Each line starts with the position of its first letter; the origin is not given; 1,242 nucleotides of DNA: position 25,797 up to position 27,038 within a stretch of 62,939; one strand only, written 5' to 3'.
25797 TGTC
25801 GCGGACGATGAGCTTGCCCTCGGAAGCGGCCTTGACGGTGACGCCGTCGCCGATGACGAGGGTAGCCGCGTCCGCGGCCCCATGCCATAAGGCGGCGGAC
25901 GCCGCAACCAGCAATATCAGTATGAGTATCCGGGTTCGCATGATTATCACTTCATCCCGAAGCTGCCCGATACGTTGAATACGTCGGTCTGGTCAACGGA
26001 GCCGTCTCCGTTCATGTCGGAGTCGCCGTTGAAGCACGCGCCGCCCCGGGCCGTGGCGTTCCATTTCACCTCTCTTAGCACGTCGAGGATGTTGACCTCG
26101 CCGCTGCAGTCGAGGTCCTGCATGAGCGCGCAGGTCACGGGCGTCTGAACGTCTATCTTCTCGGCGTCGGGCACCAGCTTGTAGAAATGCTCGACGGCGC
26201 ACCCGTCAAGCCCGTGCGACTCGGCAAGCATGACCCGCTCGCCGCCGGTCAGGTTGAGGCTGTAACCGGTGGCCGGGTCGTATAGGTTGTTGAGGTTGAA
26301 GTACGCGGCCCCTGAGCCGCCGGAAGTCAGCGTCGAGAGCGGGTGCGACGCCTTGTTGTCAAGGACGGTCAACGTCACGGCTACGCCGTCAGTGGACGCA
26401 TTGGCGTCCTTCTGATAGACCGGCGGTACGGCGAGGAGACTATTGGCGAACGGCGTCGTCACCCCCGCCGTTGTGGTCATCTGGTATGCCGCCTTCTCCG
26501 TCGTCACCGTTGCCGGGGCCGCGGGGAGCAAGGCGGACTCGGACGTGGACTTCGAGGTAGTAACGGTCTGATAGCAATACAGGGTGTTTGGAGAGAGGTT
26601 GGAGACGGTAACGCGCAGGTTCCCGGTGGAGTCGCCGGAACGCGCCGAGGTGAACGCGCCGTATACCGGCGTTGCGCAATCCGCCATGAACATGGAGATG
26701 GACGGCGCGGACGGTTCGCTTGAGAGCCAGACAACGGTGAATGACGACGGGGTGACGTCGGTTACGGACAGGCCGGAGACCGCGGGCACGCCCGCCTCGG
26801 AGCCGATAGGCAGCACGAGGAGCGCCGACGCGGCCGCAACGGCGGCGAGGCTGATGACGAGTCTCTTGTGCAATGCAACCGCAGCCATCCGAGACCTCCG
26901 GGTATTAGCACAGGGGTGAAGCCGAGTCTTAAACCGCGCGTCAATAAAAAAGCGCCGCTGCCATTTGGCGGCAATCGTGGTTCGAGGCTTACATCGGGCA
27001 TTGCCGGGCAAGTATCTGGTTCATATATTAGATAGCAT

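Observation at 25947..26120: Dockerin on the first cluster protein and a cohesin on the seventh: a matched pair in a non-cellulosomal context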

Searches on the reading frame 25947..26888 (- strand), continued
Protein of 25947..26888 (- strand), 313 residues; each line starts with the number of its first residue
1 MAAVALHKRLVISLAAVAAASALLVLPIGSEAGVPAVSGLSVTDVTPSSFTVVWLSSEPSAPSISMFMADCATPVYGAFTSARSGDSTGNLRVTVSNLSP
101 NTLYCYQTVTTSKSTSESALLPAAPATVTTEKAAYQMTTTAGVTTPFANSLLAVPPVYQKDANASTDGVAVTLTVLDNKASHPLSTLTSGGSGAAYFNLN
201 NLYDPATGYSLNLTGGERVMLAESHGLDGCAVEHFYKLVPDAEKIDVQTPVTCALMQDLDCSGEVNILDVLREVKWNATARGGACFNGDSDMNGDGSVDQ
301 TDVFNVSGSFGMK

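Call 44: fold_search(model_id=the predicted structure, library=pdb)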
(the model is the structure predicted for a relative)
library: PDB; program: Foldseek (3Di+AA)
matches with E <= 10: 1997; with E <= 0.001: 17
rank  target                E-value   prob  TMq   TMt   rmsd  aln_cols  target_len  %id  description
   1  5i99                  8.6e-05  1.00  0.24  0.19  19.2       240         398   15  Crystal structure of mouse CNTN3 Ig5-Fn2 domains (released 2016-08-31)
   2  1jgv_H                1.3e-04  0.98  0.20  0.28  19.6       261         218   13  STRUCTURAL BASIS FOR DISFAVORED ELIMINATION REACTION IN CATALYTIC ANTIBODY 1D4 (released 2001-12-05)
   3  8k53_A                2.5e-04  0.99  0.22  0.09  19.6       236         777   14  Structure of the Dimeric Human CNTN2 Ig 1-6-FNIII 1-2 Domain in an Asymmetric State (released 2023-12-06)
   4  9ly6_A                2.6e-04  0.77  0.16  0.13  20.8       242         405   13  antibody 20G5 (Fab')2 in complex with human B7-H3 (released 2026-03-04)
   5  7mrm_B                2.8e-04  0.97  0.19  0.17  17.6       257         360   13  Chicken CNTN3 APP complex (released 2022-01-05)
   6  7mrm_A                3.3e-04  0.97  0.22  0.19  22.4       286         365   14  Chicken CNTN3 APP complex (released 2022-01-05)
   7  5e53_B                4.2e-04  0.99  0.23  0.24  19.3       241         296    9  Crystal structure of chicken CNTN1 FN1-FN3 domains (released 2016-08-31)
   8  6bhy_A                5.2e-04  0.85  0.19  0.26  18.4       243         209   16  Mouse Immunoglobulin G 2c Fc fragment with single GlcNAc (released 2018-02-14)
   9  8fis_L                5.8e-04  0.84  0.19  0.23  22.7       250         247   10  Structure of Bispecific CAP256V2LS-J3 Fab in complex with BG505 DS-SOSIP.664 (released 2023-02-01)
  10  7vla_S                5.8e-04  0.82  0.18  0.23  17.1       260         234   10  Cryo-EM structure of the CCL15(27-92) bound CCR1-Gi complex (released 2022-03-23)
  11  1ztx_H                6.2e-04  0.98  0.23  0.31  16.6       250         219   11  West Nile Virus Envelope Protein DIII in complex with neutralizing E16 antibody Fab (released 2005-10-04)
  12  4oqt_H                6.5e-04  0.94  0.21  0.28  16.8       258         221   10  LINGO-1/Li81 Fab complex (released 2014-05-14)
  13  9jzq_A                6.5e-04  0.90  0.22  0.29  16.8       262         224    9  The glycoprotein E of Varicella-Zoster Virus in complex with WLL-1/WLL-28 Fab (released 2025-09-03)
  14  4u7m                  8.2e-04  0.94  0.22  0.24  18.6       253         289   11  LRIG1 extracellular domain: Structure and Function Analysis (released 2015-04-08)
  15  7s7k_A                8.7e-04  0.93  0.21  0.14  15.8       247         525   12  Crystal structure of the EphB2 extracellular domain (released 2021-10-27)
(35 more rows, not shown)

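Call 45: find_encoding_contigs(protein=P0132, flank=10000, max_places=3)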
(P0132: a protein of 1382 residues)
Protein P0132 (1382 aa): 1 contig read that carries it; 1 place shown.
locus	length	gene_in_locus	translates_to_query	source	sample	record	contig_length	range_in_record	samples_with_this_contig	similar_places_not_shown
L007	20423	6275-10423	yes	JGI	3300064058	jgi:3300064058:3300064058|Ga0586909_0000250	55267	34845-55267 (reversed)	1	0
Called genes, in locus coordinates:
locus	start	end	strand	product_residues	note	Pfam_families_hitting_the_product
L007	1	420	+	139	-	?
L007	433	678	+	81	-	-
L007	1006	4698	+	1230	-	-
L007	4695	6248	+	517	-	-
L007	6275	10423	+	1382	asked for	PF00041:fn3 (faint), PF16656:Pur_ac_phosph_N (faint), PF18998:Flg_new_2, PF13287:Fn3_assoc, PF13290:CHB_HEX_C_1, PF09136:Glucodextran_B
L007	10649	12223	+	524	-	PF00682:HMGL-like, PF22617:HCS_D2, PF08502:LeuA_dimer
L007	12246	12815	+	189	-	PF12836:HHH_3, PF00633:HHH (faint)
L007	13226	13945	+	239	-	PF01138:RNase_PH, PF03725:RNase_PH_C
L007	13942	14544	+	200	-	PF01725:Ham1p_like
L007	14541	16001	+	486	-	PF01938:TRAM (faint), PF05958:tRNA_U5-meth_tr, PF03602:Cons_hypoth95 (weak), PF05175:MTS, PF09445:Methyltransf_15, PF13649:Methyltransf_25, PF13847:Methyltransf_31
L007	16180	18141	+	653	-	PF02824:TGS, PF07973:tRNA_SAD, PF00587:tRNA-synt_2b, PF03129:HGTP_anticodon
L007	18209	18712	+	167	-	PF05198:IF3_N, PF00707:IF3_C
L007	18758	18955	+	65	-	PF01632:Ribosomal_L35p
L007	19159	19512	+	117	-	PF00453:Ribosomal_L20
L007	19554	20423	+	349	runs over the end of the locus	PF02912:Phe_tRNA-synt_N, PF01409:tRNA-synt_2d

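Call 51: search_protein_families(library=pfam, proteins=[P0132, P0236, P0264, P0266, P0250, P0156], max_evalue=0.001)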
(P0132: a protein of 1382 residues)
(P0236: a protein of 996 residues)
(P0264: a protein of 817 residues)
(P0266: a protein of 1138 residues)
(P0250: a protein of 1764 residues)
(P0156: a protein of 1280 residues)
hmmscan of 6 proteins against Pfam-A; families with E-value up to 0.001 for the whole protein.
P0132 (1382 aa): 7 families
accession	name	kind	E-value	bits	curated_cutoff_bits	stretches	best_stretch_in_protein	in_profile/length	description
PF09136.16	Glucodextran_B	-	7.1e-23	80.8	27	2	554-636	1-81/83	Glucodextranase, domain B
PF13290.12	CHB_HEX_C_1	-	9.7e-19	67.5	22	1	480-543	1-66/67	Chitobiase/beta-hexosaminidase C-terminal domain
PF13287.12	Fn3_assoc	-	7.5e-12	45.6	23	1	491-547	1-59/59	Fn3 associated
PF18998.6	Flg_new_2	-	3.4e-11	43.4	23.6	1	318-391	1-71/73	Divergent InlB B-repeat domain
PF16656.11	Pur_ac_phosph_N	-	1.5e-07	32.3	30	0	1098-1173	3-83/93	Purple acid Phosphatase, N-terminal domain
PF00041.27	fn3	-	2.6e-06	28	25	0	1100-1177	5-75/84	Fibronectin type III domain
PF09479.16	Flg_new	-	0.00084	19.8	27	1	318-387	1-64/65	Listeria-Bacteroides repeat domain (List_Bact_rpt)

P0236 (996 aa): 3 families
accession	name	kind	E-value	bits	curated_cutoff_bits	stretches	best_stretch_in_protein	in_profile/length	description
PF02412.23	TSP_3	-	1.2e-28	98.9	25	5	652-689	2-36/36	Thrombospondin type 3 repeat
PF18884.5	TSP3_bac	-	5.7e-08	32.9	25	2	355-376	1-22/22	Bacterial TSP3 repeat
PF09136.16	Glucodextran_B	-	0.00061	20.1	27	0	940-995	1-54/83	Glucodextranase, domain B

P0264 (817 aa): 3 families
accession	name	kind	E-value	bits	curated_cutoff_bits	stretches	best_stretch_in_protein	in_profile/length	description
PF02412.23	TSP_3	-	3.6e-52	174.2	25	7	701-735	2-36/36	Thrombospondin type 3 repeat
PF18884.5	TSP3_bac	-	1.5e-13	50.8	25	3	359-380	1-22/22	Bacterial TSP3 repeat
PF16656.11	Pur_ac_phosph_N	-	0.0002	22.3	30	1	40-124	6-82/93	Purple acid Phosphatase, N-terminal domain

P0266 (1138 aa): 3 families
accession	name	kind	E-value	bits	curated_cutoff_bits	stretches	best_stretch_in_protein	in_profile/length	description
PF02412.23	TSP_3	-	6.5e-13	48.6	25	2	414-447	1-34/36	Thrombospondin type 3 repeat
PF09136.16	Glucodextran_B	-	3.6e-12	46.5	27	1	954-1032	1-80/83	Glucodextranase, domain B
PF18884.5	TSP3_bac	-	3e-10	40.2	25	1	717-739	1-22/22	Bacterial TSP3 repeat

P0250 (1764 aa): 4 families
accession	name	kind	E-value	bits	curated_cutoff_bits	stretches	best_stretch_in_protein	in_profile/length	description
PF09136.16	Glucodextran_B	-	8.1e-26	90.2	27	3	1029-1106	1-80/83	Glucodextranase, domain B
PF02412.23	TSP_3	-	6.9e-24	83.7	25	4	405-439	2-36/36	Thrombospondin type 3 repeat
PF18884.5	TSP3_bac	-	1.4e-16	60.4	25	3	354-375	1-22/22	Bacterial TSP3 repeat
PF12733.13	Cadherin-like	-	0.00025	21.9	24.2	0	958-1013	26-75/89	Cadherin-like beta sandwich domain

P0156 (1280 aa): 3 families
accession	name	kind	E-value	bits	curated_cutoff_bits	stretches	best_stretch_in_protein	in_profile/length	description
PF05735.19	TSP_C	-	1e-17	65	25.6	1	431-605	4-192/198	Thrombospondin C-terminal region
PF18884.5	TSP3_bac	-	1.1e-05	25.5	25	0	365-385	1-21/22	Bacterial TSP3 repeat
PF16656.11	Pur_ac_phosph_N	-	0.00022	22.2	30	1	43-129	5-83/93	Purple acid Phosphatase, N-terminal domain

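Call 65: predict_structure(alignment_id=A6)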
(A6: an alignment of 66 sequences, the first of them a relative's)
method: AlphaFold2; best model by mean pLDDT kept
length: 313 residues; sequences in the alignment: 66
mean_pLDDT: 94.0   pTM: 0.87
mean pLDDT of the five models: 94.0, 93.9, 93.5, 93.4, 93.4
residues with pLDDT >= 90: 265; 70-90: 39; 50-70: 9; < 50: 0
segments of 3 or more residues with pLDDT < 50: none
pLDDT, mean of each block of 10 residues (from residue 1): 71 89 78 90 99 97 98 98 96 98 99 96 98 94 95 94 91 98 95 87 97 97 93 96 92 96 98 97 95 97 98 97
secondary structure, 60 per line:
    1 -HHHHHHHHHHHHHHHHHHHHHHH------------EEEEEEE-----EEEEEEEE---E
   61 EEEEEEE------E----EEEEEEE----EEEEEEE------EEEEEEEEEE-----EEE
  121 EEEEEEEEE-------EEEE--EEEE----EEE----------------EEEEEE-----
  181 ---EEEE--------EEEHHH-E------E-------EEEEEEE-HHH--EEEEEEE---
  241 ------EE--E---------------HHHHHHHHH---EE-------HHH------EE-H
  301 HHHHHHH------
elements in order: H2-24 E37-43 E49-56 E60-67 E79-85 E90-96 E103-112 E118-129 E137-140 E143-146 E151-153 E170-175 E184-187 E196-198 E218-224 E231-237 H267-275 H300-307
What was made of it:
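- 25947..26888 (-): p1: secreted 313-aa protein made of signal peptide, FN3, second beta-sandwich ('X-like') and dockerin. AlphaFold2 with 66 sequences gives pLDDT 94 and pTM 0.87 (call 65).
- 26133..26498 (-): Second beta-sandwich of p1 (residues ~131-252), sitting where the X module sits in type-II X-dockerins. Beta-strands at pLDDT 87-98 (call 65).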

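Call 68: fold_search(model_id=the predicted structure, library=pdb)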
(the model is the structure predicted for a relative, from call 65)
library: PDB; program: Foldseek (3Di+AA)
matches with E <= 10: 1998; with E <= 0.001: 35
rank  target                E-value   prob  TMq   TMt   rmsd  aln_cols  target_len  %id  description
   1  4fl4_L                7.6e-07  1.00  0.22  0.22  21.5       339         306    9  Scaffoldin conformation and dynamics revealed by a ternary complex from the Clostridium thermocellum cellulosome (released 2012-06-27)
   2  3kcp_A                9.0e-07  1.00  0.22  0.23  21.9       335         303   10  Crystal structure of interacting Clostridium thermocellum multimodular components (released 2010-02-09)
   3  4fl4_C                2.4e-06  1.00  0.21  0.21  22.2       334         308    9  Scaffoldin conformation and dynamics revealed by a ternary complex from the Clostridium thermocellum cellulosome (released 2012-06-27)
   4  5i99                  7.1e-05  0.99  0.21  0.17  19.6       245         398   15  Crystal structure of mouse CNTN3 Ig5-Fn2 domains (released 2016-08-31)
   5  8k53_A                1.1e-04  1.00  0.22  0.09  19.7       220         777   14  Structure of the Dimeric Human CNTN2 Ig 1-6-FNIII 1-2 Domain in an Asymmetric State (released 2023-12-06)
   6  6bhy_A                1.2e-04  0.92  0.19  0.26  17.3       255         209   14  Mouse Immunoglobulin G 2c Fc fragment with single GlcNAc (released 2018-02-14)
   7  7mrm_B                1.3e-04  0.99  0.22  0.19  18.8       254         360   13  Chicken CNTN3 APP complex (released 2022-01-05)
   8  4u3s_B                1.4e-04  1.00  0.19  0.33   8.6       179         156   14  Crystal structure of Coh3ScaB-XDoc_M1ScaA complex: A N-terminal interface mutant of type II Cohesin-X-Dockerin complex (released 2015-07-29)
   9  9ly6_A                1.6e-04  0.82  0.16  0.14  20.7       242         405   15  antibody 20G5 (Fab')2 in complex with human B7-H3 (released 2026-03-04)
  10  5e53_B                1.7e-04  0.99  0.23  0.24  19.1       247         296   10  Crystal structure of chicken CNTN1 FN1-FN3 domains (released 2016-08-31)
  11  5djz_A                1.8e-04  0.89  0.19  0.26  17.6       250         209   15  Fc Heterodimer Design 7.8 D399M/Y407A + T366V/K409V (released 2016-03-30)
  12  2b59_B                2.3e-04  1.00  0.21  0.34   8.2       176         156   14  The type II cohesin dockerin complex (released 2005-10-11)
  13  5e7l                  2.9e-04  0.98  0.22  0.23  20.0       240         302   13  Crystal structure of mouse CNTN2 FN1-FN3 domains (released 2016-08-31)
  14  7mro                  2.9e-04  0.98  0.23  0.23  19.1       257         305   10  Zebrafish CNTN4 FN1-FN3 domains (released 2022-01-05)
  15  7mrk_B                3.1e-04  0.99  0.22  0.32  19.8       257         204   10  Chicken CNTN4 APP complex (released 2022-01-05)
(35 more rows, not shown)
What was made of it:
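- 26133..26498 (-): Foldseek aligns the model to Coh9-X-DocII (4fl4, 3kcp) and to X-Doc dyads (2b59_B, 4u3s_B, 5m0y_B, 5g5d_B, 5k39_B) at probability 0.99-1.00, but with low TM scores (call 68).
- On Type-II cohesin / X-dockerin: However, TM is 0.19-0.34 and rmsd 8-9 A (calls 65, 68).
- Closest known: Type-II cohesin / X-dockerin complexes of cellulosomes. Same: Foldseek's top hits are Coh9-X-DocII and X-Doc chains (call 68).
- Foldseek TM scores to X-Doc structures are low (0.19-0.34; call 68).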

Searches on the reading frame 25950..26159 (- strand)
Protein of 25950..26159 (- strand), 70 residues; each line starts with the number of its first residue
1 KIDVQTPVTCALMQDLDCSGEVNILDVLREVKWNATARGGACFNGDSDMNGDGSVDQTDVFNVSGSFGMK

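Call 26: search_solved_structures(query=A3, max_evalue=1, show_alignments=2)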
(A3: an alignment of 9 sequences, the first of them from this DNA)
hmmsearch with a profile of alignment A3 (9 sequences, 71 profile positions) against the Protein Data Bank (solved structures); distinct sequences matched with E-value up to 1: 38.
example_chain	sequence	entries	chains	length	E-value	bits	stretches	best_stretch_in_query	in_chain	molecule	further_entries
2b59_B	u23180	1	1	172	2.1e-08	37.1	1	14-70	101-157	Cellulosomal scaffolding protein A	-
3kcp_A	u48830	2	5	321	6.9e-08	35.4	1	14-70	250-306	Cellulosomal-scaffolding protein A | Cellulosome anchoring protein cohesin region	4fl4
5g5d_B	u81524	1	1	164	8.9e-08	35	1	20-70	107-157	CELLULOSOMAL-SCAFFOLDING PROTEIN A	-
5k39_B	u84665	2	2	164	1.4e-07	34.4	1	21-71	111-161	Dockerin module from a protein of unknown function | Ig domain protein group 2 domain protein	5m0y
2y3n_B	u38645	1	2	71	8.2e-07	31.9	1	15-70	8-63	CELLULOSOMAL FAMILY-48 PROCESSIVE GLYCOSIDE HYDROLASE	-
4u3s_B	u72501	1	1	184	1.2e-06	31.4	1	19-69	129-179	Cellulosomal scaffoldin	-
4wi0_B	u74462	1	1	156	1.2e-05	28.2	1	19-69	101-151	Cellulosomal scaffoldin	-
2ccl_B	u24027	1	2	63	0.00064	22.7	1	48-64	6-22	ENDO-1,4-BETA-XYLANASE Y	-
1ohz_B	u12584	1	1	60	0.00079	22.4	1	48-64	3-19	ENDO-1,4-BETA-XYLANASE Y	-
2doq_A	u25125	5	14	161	0.0028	20.6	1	11-63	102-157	Cell division control protein 31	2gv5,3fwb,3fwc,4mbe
2jnk_A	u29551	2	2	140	0.0032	20.4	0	47-70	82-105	Hyalurononglucosaminidase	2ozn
2k7c_A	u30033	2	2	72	0.0066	19.4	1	46-63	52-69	Calcium-binding protein 1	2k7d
9l5m_A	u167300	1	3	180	0.0094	18.9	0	47-69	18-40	Sarcoplasmic Ca-binding protein (SCP)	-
6kg9_A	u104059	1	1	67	0.018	18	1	47-65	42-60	And cellulose-binding endoglucanase family 9 CelL ortholog dockerin domain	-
4fl4_A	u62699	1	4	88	0.02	17.9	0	46-62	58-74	Glycoside hydrolase family 9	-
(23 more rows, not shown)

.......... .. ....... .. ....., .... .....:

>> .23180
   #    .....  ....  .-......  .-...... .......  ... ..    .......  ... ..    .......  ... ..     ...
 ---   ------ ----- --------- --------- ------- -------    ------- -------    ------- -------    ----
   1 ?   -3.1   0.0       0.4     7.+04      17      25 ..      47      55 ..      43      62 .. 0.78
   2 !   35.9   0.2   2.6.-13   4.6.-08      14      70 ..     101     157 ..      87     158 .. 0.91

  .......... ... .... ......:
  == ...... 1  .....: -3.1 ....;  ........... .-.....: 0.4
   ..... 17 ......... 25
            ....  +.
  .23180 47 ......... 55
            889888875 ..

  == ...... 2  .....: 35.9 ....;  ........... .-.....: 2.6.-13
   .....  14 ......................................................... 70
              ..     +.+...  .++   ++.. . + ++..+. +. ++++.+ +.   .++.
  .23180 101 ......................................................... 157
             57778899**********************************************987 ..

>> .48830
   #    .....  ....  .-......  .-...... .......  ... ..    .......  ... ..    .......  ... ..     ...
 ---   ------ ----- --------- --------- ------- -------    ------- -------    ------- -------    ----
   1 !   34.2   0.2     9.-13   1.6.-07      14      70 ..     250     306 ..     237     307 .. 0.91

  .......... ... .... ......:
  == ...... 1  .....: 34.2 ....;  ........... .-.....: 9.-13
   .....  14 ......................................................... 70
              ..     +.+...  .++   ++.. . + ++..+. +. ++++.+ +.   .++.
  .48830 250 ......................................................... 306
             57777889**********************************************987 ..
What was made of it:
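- On Dockerin (Pfam PF00404): The family profile matches solved dockerins at E 2.1e-8 (call 26).
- Closest known: Clostridium perfringens toxin complexes. Same: 2jnk_A is a weak hit of the dockerin profile (E 0.003; call 26).
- Checked: The 9-sequence profile of the C-terminal ~70 aa matches the C. thermocellum CipA type-II dockerin 2b59_B at E 2.1e-8 across both repeats (call 26).
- The profile also picks up EF-hand proteins weakly (call 26). The best matches are dockerins over both repeats at E 2e-8, well ahead of EF-hands at E above 1e-3 (call 26).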
